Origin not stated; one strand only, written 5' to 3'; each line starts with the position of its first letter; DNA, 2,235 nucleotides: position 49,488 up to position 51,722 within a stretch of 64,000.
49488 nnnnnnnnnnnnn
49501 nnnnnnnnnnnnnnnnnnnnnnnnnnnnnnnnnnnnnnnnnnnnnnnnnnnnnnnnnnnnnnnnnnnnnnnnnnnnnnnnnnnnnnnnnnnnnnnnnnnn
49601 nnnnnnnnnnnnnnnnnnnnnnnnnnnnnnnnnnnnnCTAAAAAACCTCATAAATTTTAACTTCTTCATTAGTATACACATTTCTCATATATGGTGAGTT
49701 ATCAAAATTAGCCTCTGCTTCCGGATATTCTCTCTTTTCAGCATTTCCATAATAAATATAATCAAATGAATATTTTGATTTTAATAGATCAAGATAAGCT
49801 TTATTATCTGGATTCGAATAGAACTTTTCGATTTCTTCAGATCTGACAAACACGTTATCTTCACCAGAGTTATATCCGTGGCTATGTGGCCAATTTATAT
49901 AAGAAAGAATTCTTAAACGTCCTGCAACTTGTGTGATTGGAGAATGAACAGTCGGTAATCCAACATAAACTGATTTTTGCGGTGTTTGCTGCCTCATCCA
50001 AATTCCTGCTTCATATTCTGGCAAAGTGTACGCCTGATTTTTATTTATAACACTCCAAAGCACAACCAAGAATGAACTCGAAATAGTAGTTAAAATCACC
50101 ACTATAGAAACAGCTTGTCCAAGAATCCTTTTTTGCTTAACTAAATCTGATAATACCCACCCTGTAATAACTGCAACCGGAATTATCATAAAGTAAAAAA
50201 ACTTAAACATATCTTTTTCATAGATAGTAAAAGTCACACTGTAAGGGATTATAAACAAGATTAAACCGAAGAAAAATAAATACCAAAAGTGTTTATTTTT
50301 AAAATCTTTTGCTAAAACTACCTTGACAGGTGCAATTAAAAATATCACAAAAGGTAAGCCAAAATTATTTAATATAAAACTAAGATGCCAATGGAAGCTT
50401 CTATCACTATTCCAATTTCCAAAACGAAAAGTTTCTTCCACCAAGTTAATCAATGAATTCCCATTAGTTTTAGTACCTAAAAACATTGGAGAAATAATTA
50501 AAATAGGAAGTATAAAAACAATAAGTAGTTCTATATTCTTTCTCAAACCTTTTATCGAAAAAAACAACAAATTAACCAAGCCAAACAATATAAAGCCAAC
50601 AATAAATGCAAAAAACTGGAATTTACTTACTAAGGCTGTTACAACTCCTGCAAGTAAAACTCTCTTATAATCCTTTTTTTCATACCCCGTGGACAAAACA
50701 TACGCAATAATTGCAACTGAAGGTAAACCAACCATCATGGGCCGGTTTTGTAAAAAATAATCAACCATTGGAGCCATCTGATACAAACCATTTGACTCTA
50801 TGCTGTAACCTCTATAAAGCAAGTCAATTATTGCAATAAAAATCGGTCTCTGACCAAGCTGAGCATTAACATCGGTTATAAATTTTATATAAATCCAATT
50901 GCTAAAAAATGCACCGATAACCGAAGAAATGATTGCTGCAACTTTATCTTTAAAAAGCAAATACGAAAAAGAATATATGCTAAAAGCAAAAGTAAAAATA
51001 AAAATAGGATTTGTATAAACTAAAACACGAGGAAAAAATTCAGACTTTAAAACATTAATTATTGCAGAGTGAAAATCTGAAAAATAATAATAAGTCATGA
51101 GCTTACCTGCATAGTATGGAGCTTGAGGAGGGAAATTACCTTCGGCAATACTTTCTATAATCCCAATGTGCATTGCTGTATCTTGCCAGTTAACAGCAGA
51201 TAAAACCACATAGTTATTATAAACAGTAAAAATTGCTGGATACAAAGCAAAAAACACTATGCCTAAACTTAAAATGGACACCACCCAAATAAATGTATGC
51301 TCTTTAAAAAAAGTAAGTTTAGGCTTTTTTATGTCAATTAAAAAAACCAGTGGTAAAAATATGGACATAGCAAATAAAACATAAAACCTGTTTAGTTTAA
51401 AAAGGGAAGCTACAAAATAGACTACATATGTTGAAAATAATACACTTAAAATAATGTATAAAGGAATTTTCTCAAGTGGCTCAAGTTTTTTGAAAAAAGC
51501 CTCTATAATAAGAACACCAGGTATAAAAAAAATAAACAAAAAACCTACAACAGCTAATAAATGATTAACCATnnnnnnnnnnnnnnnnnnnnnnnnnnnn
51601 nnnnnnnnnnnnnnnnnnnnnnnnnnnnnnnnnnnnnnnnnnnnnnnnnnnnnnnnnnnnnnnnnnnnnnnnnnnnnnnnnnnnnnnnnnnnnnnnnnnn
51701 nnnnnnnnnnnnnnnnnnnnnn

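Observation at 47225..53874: Three adjacent GT-C-type membrane glycosyltransferases plus an LCP enzyme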

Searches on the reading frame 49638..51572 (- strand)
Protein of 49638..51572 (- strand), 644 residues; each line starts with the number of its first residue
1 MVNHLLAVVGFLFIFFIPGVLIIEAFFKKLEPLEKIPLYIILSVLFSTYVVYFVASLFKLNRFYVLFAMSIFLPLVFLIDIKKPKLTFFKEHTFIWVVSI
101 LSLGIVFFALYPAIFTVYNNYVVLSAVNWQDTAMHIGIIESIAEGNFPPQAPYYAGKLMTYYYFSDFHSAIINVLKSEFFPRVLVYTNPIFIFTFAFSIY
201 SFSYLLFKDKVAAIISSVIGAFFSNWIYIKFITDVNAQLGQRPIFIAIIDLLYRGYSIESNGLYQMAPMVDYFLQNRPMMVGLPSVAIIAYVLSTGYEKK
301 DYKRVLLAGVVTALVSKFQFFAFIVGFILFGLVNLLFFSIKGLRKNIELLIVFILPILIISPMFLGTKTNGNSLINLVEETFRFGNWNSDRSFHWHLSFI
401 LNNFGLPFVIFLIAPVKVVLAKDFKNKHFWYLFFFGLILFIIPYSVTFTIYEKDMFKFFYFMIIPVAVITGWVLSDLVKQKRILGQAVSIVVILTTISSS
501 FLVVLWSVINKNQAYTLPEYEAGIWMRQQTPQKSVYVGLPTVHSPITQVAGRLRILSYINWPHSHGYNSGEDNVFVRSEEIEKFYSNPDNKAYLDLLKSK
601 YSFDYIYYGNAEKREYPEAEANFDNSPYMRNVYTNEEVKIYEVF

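Call 4: search_protein_families(library=pfam, proteins=[window:49638-51572:-], max_evalue=0.01)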
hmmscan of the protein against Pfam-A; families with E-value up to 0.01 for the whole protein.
window:49638-51572:- (644 aa): 0 families

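Call 5: search_protein_families(library=ncbifam, proteins=[window:49638-51572:-], max_evalue=0.01)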
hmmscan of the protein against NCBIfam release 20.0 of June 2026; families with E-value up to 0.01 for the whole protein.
window:49638-51572:- (644 aa): 1 family
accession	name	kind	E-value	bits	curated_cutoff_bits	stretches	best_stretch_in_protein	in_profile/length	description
TIGR03662.1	Chlor_Arch_YYY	subfamily_domain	2.1e-10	39.9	300.25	1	347-643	407-726/727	chlor_Arch_YYY domain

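Call 11: search_protein_families(library=pfam, proteins=[window:49638-51572:-], max_evalue=10)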
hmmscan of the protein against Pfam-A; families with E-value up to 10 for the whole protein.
window:49638-51572:- (644 aa): 2 families
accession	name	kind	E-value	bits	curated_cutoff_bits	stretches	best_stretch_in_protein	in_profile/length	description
PF10060.15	DUF2298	-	0.051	13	27.8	1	47-223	2-177/488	Uncharacterized membrane protein (DUF2298)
PF23466.1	WWE_4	-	0.13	12.9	24.5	1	577-611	16-49/55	WWE domain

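Call 24: find_homologous_proteins(query=window:49638-51572:-, max_evalue=0.001)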
Query window:49638-51572:- (644 aa): 191 proteins with E <= 0.001 among 8000 candidates; the best 120 are listed.
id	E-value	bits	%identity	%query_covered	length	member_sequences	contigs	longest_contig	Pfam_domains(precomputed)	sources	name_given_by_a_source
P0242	0.0e+0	1411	100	100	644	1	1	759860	-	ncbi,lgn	-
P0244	3.7e-178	612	46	100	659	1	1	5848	PF10060.16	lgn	-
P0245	1.9e-176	606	44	100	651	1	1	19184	PF10060.16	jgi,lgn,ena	-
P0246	8.5e-175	601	45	99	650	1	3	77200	PF10060.16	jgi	jgi:hypothetical protein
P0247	3.3e-172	592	45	100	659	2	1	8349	PF10060.16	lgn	-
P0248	7.1e-170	585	46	99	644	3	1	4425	-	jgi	jgi:uncharacterized membrane protein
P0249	9.8e-170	584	47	99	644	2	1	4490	PF10060.16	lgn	-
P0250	1.7e-169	584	46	99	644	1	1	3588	-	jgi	jgi:uncharacterized membrane protein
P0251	1.0e-167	578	44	100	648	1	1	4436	-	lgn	-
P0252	1.3e-167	577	44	98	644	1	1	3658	PF10060.16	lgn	-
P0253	9.4e-167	574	45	99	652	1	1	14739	PF10060.16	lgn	-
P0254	1.6e-166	574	45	97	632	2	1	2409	PF10060.16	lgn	-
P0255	5.5e-163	562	44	100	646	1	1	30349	PF10060.16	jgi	jgi:hypothetical protein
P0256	1.2e-162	561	44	99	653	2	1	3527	PF10060.16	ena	-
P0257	3.4e-161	556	44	100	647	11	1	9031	PF10060.16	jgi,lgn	jgi:uncharacterized membrane protein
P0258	2.7e-160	553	43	100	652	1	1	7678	PF10060.16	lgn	-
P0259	6.4e-160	552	44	94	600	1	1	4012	PF10060.16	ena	-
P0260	9.7e-160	551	43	100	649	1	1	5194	PF10060.16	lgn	-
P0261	1.8e-159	550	43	100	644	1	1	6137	PF10060.16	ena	-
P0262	9.0e-159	548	41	100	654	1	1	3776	PF10060.16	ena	-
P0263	1.1e-158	548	43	100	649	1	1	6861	PF10060.16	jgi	jgi:uncharacterized membrane protein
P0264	1.3e-158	548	44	99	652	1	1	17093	PF10060.16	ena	-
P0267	3.5e-158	546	43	97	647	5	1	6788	PF10060.16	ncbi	-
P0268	4.3e-158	546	43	100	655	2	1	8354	PF10060.16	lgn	-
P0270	3.3e-157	543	43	100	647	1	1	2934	PF10060.16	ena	-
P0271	5.1e-157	542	42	100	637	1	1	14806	PF10060.16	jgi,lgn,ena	-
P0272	5.1e-157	542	44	100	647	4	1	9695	PF10060.16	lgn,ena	-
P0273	5.6e-157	542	43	100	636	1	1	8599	PF10060.16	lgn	-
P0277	1.7e-155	537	43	100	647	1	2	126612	PF10060.16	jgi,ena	-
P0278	7.5e-155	535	44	99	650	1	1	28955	PF10060.16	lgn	-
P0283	5.7e-153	529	41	100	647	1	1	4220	PF10060.16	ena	-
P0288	4.4e-151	523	42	98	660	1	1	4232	PF10060.16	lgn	-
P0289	5.2e-151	522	42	100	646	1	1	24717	PF10060.16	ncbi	-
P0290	7.6e-151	522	40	100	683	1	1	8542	PF10060.16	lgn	-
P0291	8.3e-151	522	41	100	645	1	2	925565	PF10060.16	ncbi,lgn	-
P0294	1.6e-150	521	40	100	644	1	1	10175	PF10060.16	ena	-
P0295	2.7e-150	520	42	100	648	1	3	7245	PF10060.16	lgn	-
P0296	4.4e-150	519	41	100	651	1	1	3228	PF10060.16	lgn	-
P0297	5.2e-150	519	40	99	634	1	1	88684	PF10060.16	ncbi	-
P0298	1.0e-149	518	41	98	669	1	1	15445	PF10060.16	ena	-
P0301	2.2e-149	517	43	96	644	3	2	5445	PF10060.16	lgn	-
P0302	3.4e-149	516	42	97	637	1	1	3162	PF10060.16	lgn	-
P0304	6.7e-149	515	42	97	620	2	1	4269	PF10060.16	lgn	-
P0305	7.9e-149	515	39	100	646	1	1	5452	PF10060.16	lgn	-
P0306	1.3e-147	511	41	99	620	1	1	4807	PF10060.16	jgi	-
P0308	1.3e-145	505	43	95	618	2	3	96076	PF10060.16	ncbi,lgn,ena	-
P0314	8.0e-144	499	41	100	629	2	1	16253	PF10060.16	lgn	-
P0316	9.3e-143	495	41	97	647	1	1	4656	PF10060.16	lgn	-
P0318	6.1e-141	489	40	100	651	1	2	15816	PF10060.16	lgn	-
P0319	1.0e-138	482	41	98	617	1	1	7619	PF10060.16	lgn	-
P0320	1.2e-138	482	39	100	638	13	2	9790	PF10060.16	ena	-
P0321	3.1e-138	480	40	98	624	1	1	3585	PF10060.16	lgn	-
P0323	1.9e-137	478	40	100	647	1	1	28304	PF10060.16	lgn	-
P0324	2.2e-136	474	39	100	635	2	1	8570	PF10060.16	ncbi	-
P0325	2.6e-136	474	41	100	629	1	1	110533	PF10060.16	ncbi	-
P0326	5.2e-136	473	37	100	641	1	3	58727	PF10060.16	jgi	jgi:hypothetical protein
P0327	7.0e-136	472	40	99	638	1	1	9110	PF10060.16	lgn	-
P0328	5.0e-135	470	40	100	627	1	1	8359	PF10060.16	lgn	-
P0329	4.3e-134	467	39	94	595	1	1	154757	PF10060.16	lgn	-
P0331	3.2e-133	464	40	97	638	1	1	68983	PF10060.16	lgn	-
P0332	5.7e-132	460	39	100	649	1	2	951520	PF10060.16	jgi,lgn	jgi:hypothetical protein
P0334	1.1e-131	459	40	100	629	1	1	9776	PF10060.16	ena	-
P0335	2.3e-131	458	39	100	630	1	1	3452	PF10060.16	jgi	jgi:hypothetical protein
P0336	3.2e-131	457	38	100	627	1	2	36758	PF10060.16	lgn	-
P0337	3.5e-131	457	38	100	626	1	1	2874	PF10060.16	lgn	-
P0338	5.9e-131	456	39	98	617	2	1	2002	PF10060.16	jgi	-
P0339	6.6e-131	456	38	100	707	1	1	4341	PF10060.16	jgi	-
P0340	1.2e-130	455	41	96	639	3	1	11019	PF10060.16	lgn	-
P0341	3.3e-130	454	37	100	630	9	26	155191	PF10060.16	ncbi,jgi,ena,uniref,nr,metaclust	ncbi:MAG: putative membrane protein [Microgenomates group bacterium GW2011_GWC1_41_20]|uniref:Glycos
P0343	3.5e-130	454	39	100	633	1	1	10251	PF10060.16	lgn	-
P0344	1.3e-129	452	39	100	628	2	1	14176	PF10060.16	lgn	-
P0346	1.6e-129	451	39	100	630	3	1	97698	PF10060.16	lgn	-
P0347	2.0e-129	451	39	100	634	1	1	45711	PF10060.16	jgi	-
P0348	5.9e-129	450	37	100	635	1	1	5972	PF10060.16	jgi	jgi:hypothetical protein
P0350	1.1e-128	449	40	97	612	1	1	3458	PF10060.16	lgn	-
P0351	1.5e-128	448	39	100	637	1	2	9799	PF10060.16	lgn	-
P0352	4.8e-128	447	39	100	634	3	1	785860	PF10060.16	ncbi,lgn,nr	ncbi:MAG: hypothetical protein KatS3mg088_176 [Patescibacteria group bacterium]|nr:MAG: hypothetical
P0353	5.9e-128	446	36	100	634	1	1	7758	PF10060.16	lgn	-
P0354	7.3e-128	446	39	100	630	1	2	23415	PF10060.16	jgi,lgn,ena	jgi:hypothetical protein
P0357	9.3e-128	446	37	99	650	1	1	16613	PF10060.16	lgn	-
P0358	1.1e-127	445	37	100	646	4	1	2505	PF10060.16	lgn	-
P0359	4.1e-127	443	39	97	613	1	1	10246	PF10060.16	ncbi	-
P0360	4.8e-127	443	39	100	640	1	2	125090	PF10060.16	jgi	jgi:hypothetical protein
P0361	4.2e-126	440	38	100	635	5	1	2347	PF10060.16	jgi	-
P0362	4.3e-126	440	37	99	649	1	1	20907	PF10060.16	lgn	-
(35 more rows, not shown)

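Call 51: predict_structure(alignment_id=A3)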
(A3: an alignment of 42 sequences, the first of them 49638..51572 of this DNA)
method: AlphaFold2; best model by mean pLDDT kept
length: 644 residues; sequences in the alignment: 42
mean_pLDDT: 91.4   pTM: 0.92
mean pLDDT of the five models: 91.4, 89.9, 89.5, 88.8, 88.3
residues with pLDDT >= 90: 494; 70-90: 124; 50-70: 24; < 50: 2
segments of 3 or more residues with pLDDT < 50: none
pLDDT, mean of each block of 10 residues (from residue 1): 95 96 93 95 97 92 95 85 81 96 97 93 74 90 81 56 85 95 96 98 96 98 95 92 91 83 87 93 98 95 97 94 97 94 94 95 71 80 90 94 96 95 91 98 92 93 98 95 93 97 92 93 97 92 92 86 74 88 92 91 94 95 93 94 94
secondary structure, 60 per line:
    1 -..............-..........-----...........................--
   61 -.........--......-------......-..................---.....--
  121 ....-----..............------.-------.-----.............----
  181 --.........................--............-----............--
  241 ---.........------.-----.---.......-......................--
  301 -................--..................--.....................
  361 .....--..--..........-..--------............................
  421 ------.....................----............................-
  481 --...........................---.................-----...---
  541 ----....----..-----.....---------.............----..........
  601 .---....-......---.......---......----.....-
elements in order: H2-15 H17-26 H32-58 H62-70 H73-78 H86-91 H93-110 E114-118 E121-124 H130-143 H164-176 H183-207 H210-221 H227-238 H244-252 H269-275 H277-298 H302-317 H320-337 H340-365 H374-381 H393-420 H427-445 H452-479 H483-509 E513-516 H517-529 E535-537 H545-548 H560-564 H574-586 H591-601 E605-608 H610-615 H619-625 E629-634 E639-643

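Call 55: fold_search(model_id=the predicted structure, library=pdb)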
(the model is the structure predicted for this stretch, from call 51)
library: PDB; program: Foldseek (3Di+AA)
matches with E <= 10: 368; with E <= 0.001: 23
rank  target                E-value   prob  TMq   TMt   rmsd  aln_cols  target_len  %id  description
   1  3wak                  5.7e-09  1.00  0.40  0.32  13.8       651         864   14  Crystal structure of the Archaeoglobus fulgidus oligosaccharyltransferase (O29867_ARCFU) in the apo form (released 2013-10-30)
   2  7e9s_A                7.1e-09  1.00  0.40  0.32  14.0       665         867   14  Archaeal oligosaccharyltransferase AglB from Archaeoglobus fulgidus in complex with an inhibitory peptide and a dolich (released 2021-09-08)
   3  6gxc_A                3.7e-07  1.00  0.38  0.35  13.5       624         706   13  Bacterial oligosaccharyltransferase PglB in complex with an inhibitory peptide and a reactive lipid-linked oligosaccha (released 2018-11-14)
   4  3waj                  4.4e-07  1.00  0.38  0.33  15.4       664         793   15  Crystal structure of the Archaeoglobus fulgidus oligosaccharyltransferase (O29867_ARCFU) complex with Zn and sulfate (released 2013-10-30)
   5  6ftg_5                5.5e-07  1.00  0.44  0.44  11.1       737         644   12  Subtomogram average of OST-containing ribosome-translocon complexes from canine rough microsomal membranes (released 2018-03-21)
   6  8age_A                6.5e-07  1.00  0.37  0.37  15.6       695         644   13  Structure of yeast oligosaccharylransferase complex with acceptor peptide bound (released 2022-12-07)
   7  6ezn_F                7.4e-07  1.00  0.46  0.45  11.7       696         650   13  Cryo-EM structure of the yeast oligosaccharyltransferase (OST) complex (released 2018-01-17)
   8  5ogl_A                7.4e-07  1.00  0.37  0.34  13.7       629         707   12  Structure of bacterial oligosaccharyltransferase PglB in complex with an acceptor peptide and an lipid-linked oligosac (released 2017-10-25)
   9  7zlg_A                8.5e-07  1.00  0.42  0.41  10.7       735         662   11  Cryo-EM structure of C-mannosyltransferase CeDPY19, in complex with acceptor peptide and bound to CMT2-Fab and anti-Fa (released 2023-01-11)
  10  7zli_A                9.2e-07  1.00  0.43  0.42  11.5       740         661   11  Cryo-EM structure of C-mannosyltransferase CeDPY19, in complex with Dol25-P-Man and bound to CMT2-Fab and anti-Fab nan (released 2023-01-11)
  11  7zlh_A                1.0e-06  1.00  0.39  0.39  13.9       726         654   12  Cryo-EM structure of C-mannosyltransferase CeDPY19, in apo state, bound to CMT2-Fab and anti-Fab nanobody (released 2023-01-11)
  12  7oci_F                1.4e-06  1.00  0.42  0.42  12.2       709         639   12  Cryo-EM structure of yeast Ost6p containing oligosaccharyltransferase complex (released 2022-02-16)
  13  8pn9_A                2.5e-06  1.00  0.38  0.37  13.8       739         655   13  Structure of human oligosaccharyltransferase OST-A complex bound to NGI-1 (released 2024-05-08)
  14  9n9j_I                2.7e-06  1.00  0.40  0.37  14.7       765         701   12  Structure of a GRP94 folding intermediate engaged with a CCDC134- and FKBP11-bound secretory translocon (released 2025-11-19)
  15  8agc_A                3.2e-06  1.00  0.41  0.39  13.3       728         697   12  Structure of yeast oligosaccharylransferase complex with lipid-linked oligosaccharide and non-acceptor peptide bound (released 2022-12-07)
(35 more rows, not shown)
